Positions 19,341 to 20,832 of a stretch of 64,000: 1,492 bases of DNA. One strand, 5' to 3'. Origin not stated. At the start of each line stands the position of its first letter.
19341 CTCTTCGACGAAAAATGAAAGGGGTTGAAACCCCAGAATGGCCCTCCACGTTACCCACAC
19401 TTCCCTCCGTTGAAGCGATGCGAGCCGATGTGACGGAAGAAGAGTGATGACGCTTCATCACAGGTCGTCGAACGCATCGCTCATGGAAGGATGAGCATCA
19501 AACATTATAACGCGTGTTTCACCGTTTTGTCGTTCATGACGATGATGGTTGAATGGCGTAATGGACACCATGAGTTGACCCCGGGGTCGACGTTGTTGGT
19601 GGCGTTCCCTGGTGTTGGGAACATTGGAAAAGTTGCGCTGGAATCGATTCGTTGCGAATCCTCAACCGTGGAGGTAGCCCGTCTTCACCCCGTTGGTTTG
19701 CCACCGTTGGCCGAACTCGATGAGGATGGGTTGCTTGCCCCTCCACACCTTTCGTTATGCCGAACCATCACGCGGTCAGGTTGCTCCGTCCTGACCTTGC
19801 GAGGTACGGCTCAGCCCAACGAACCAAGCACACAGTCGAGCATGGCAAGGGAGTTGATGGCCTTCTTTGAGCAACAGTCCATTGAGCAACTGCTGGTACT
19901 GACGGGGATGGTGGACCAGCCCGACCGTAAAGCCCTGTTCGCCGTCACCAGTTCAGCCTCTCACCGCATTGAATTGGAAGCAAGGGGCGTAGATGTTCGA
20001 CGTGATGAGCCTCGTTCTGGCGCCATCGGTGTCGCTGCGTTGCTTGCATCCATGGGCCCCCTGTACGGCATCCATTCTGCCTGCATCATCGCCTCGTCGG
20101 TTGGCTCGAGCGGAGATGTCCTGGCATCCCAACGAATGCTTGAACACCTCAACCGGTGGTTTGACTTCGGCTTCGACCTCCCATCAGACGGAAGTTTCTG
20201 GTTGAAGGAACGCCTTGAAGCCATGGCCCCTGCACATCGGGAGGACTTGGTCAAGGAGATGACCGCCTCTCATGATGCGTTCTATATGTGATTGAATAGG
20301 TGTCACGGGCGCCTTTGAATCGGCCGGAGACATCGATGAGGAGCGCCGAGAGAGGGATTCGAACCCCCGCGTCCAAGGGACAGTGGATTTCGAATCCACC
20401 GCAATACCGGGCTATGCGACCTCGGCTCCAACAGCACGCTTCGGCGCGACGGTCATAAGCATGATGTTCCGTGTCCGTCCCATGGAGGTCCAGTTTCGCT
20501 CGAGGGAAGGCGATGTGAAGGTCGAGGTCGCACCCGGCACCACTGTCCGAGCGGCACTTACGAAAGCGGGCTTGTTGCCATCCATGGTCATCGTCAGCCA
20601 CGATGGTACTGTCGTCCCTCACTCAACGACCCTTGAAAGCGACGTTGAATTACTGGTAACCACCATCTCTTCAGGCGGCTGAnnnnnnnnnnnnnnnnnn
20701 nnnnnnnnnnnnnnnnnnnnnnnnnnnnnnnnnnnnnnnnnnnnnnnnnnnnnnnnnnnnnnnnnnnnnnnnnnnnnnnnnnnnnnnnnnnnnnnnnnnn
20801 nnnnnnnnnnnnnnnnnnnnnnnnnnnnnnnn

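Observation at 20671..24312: Tandem paralogous Cas4/RecB-type Fe-S nucleases fused to two OB-like modules, in a housekeeping operon context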

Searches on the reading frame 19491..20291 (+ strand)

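Call 38: search_protein_families(library=pfam, proteins=[window:19491-20291:+], max_evalue=0.001)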
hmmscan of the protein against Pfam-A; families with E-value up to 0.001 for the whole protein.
window:19491-20291:+ (266 aa): 1 family
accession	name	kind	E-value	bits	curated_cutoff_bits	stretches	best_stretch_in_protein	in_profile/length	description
PF09754.15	PAC2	-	1.7e-19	70.9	25.8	1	35-230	1-197/215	PAC2 family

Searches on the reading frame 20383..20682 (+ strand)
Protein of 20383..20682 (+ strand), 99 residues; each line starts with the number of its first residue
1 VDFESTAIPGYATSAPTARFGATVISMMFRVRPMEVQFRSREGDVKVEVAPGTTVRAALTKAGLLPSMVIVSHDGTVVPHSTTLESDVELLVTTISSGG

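Call 38: search_protein_families(library=pfam, proteins=[window:20383-20682:+], max_evalue=0.001)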
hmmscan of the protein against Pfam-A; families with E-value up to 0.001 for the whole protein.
window:20383-20682:+ (99 aa): 1 family
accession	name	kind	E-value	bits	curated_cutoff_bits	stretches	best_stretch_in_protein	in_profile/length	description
PF02597.26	ThiS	-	0.00095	20.1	22.5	0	39-99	8-76/76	ThiS family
